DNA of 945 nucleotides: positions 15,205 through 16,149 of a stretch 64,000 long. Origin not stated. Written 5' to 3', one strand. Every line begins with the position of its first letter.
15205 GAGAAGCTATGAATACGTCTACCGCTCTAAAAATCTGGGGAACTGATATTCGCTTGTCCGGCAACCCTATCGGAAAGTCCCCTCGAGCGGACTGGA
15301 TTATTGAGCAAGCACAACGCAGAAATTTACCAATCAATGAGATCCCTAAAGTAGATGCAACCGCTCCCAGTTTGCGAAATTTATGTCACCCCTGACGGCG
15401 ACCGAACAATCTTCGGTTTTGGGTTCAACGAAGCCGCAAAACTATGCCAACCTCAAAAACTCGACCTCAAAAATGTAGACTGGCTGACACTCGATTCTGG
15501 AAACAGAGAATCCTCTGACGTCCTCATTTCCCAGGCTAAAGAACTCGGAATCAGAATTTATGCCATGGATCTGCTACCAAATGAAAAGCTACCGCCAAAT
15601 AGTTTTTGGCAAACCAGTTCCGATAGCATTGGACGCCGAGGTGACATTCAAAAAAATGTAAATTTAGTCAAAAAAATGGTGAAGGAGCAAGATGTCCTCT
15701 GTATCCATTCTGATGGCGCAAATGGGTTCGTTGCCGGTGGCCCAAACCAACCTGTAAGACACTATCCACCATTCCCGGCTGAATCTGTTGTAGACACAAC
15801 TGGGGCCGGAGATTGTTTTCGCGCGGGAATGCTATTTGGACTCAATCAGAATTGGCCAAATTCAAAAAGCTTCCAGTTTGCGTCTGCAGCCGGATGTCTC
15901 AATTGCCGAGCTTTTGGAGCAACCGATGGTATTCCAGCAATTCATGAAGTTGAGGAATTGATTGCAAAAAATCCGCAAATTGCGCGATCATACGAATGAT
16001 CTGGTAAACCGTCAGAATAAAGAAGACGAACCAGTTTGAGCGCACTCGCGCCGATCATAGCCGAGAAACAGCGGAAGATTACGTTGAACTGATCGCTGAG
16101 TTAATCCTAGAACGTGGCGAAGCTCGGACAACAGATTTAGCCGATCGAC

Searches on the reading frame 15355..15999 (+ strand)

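Call 56: search_protein_families(library=pfam, proteins=[window:15355-15999:+], max_evalue=0.001)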
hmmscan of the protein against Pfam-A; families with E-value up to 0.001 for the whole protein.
window:15355-15999:+ (214 aa): 1 family
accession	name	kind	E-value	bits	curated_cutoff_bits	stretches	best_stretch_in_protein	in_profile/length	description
PF00294.29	PfkB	-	5.7e-18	65.7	25.8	1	97-195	204-301/302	pfkB family carbohydrate kinase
